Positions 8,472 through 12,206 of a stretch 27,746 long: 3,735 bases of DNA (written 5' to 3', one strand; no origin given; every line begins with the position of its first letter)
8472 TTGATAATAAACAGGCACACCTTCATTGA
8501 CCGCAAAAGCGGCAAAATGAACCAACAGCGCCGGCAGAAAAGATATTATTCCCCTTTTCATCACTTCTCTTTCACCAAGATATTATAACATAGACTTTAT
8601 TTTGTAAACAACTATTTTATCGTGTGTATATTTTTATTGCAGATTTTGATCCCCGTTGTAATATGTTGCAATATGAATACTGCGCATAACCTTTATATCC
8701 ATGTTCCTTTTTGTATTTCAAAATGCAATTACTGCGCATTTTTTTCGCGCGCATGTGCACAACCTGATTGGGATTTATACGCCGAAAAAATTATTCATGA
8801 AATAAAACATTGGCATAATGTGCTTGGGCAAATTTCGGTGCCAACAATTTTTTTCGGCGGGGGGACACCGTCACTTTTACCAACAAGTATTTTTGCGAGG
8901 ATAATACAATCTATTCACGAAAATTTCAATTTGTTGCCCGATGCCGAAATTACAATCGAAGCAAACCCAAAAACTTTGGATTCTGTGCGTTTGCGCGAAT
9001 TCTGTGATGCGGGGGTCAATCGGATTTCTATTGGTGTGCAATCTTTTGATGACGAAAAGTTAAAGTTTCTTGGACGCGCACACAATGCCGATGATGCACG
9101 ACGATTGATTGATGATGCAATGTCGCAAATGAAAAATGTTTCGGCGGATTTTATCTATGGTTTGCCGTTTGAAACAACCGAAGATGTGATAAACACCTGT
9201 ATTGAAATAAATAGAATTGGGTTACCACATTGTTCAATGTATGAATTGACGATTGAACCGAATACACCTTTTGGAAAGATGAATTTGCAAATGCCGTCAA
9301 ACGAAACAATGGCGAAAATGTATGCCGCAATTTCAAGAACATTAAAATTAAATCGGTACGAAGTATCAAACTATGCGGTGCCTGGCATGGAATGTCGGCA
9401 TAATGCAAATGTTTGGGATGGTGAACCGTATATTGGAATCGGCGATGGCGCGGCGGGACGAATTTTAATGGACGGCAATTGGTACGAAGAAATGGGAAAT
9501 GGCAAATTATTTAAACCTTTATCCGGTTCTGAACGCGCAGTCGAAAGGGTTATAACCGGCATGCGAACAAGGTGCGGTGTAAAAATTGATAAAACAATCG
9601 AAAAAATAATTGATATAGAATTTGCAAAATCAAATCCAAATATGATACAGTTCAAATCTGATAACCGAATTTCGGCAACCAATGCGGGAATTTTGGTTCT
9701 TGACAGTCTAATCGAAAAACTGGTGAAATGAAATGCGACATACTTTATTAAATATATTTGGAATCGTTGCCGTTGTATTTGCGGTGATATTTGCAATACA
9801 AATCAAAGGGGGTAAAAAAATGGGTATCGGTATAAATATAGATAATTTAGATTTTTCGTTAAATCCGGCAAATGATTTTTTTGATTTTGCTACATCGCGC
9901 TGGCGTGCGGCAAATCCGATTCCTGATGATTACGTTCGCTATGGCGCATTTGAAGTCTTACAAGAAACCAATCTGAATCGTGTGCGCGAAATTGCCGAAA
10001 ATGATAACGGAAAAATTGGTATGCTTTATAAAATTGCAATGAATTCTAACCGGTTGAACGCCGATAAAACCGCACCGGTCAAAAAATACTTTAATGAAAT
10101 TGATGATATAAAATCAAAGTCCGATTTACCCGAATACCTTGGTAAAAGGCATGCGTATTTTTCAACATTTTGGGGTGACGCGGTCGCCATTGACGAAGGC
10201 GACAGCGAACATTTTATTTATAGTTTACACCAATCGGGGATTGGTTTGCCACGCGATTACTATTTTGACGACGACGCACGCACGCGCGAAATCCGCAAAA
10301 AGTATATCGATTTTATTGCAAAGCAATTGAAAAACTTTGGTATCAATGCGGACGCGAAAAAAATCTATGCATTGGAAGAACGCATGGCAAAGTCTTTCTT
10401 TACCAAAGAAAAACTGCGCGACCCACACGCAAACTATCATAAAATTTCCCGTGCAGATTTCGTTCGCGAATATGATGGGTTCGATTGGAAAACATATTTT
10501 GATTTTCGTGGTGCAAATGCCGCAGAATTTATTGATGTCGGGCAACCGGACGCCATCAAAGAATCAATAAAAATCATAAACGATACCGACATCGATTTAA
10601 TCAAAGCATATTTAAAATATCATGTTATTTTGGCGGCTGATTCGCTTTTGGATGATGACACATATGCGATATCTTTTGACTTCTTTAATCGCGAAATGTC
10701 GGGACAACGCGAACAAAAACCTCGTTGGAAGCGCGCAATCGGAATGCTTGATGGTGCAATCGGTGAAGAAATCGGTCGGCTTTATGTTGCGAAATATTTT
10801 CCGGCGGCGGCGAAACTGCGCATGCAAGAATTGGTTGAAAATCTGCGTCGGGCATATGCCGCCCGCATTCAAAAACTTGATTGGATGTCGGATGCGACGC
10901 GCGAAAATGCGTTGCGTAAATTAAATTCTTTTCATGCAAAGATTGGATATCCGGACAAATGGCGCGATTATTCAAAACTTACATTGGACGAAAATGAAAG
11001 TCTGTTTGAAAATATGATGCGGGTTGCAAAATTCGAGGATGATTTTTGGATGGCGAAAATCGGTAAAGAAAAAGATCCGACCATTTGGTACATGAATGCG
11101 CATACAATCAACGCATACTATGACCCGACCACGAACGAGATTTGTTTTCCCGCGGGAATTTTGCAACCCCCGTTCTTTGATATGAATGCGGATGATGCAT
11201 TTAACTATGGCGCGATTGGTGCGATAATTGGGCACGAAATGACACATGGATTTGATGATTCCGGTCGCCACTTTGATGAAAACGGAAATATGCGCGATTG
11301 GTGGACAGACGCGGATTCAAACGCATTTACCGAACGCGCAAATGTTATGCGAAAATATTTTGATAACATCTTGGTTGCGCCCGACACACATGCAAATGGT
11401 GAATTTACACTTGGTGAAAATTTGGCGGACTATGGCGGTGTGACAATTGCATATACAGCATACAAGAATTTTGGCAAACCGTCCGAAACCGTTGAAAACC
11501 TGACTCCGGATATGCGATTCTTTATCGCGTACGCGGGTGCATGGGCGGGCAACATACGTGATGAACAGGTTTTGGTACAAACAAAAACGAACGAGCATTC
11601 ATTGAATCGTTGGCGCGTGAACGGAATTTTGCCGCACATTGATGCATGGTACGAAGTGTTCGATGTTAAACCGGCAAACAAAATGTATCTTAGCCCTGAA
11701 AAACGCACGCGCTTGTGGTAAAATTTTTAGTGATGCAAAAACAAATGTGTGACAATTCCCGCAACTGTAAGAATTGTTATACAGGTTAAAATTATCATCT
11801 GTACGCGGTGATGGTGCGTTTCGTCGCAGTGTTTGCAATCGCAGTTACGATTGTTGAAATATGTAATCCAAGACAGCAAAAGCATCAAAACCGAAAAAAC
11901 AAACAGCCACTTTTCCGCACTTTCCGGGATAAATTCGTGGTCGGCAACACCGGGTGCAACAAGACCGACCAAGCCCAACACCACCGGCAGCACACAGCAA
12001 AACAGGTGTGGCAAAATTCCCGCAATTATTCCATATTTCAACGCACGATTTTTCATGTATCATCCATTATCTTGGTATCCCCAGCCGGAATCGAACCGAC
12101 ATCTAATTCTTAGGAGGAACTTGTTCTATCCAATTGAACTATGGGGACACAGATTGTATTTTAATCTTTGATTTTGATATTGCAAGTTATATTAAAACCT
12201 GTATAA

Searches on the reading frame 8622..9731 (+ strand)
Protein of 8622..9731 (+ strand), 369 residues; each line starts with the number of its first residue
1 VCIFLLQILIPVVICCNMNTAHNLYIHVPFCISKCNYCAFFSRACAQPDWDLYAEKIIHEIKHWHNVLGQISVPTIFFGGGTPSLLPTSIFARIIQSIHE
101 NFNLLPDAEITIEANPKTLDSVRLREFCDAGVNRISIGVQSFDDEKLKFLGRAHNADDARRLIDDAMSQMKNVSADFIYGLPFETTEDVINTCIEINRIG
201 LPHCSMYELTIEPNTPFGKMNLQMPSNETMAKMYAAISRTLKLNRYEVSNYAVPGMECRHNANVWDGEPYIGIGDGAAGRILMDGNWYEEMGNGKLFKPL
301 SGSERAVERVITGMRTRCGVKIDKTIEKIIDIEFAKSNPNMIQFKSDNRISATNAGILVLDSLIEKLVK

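Call 6: search_protein_families(library=pfam, proteins=[window:8622-9731:+])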
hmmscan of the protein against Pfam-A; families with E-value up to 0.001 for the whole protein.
window:8622-9731:+ (369 aa): 1 family
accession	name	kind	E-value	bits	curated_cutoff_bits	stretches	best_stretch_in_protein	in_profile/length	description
PF04055.27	Radical_SAM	-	2.4e-25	90.1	29.5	1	25-192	1-162/166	Radical SAM superfamily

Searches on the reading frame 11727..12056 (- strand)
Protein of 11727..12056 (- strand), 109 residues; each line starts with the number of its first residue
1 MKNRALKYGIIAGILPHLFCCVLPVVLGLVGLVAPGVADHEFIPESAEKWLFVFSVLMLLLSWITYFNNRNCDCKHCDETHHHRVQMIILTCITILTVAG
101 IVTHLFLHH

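Call 6: search_protein_families(library=pfam, proteins=[window:11727-12056:-])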
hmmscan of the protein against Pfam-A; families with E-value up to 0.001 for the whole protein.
window:11727-12056:- (109 aa): 0 families

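Call 94: search_protein_families(library=ncbifam, proteins=[window:11727-12056:-], max_evalue=0.001)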
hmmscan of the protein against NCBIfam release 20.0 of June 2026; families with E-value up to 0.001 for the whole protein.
window:11727-12056:- (109 aa): 1 family
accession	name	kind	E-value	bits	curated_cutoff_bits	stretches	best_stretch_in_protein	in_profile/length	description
NF033556.1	MerTP_fusion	equivalog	5.7e-06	26.1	180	1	9-98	2-91/186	mercuric transport protein MerTP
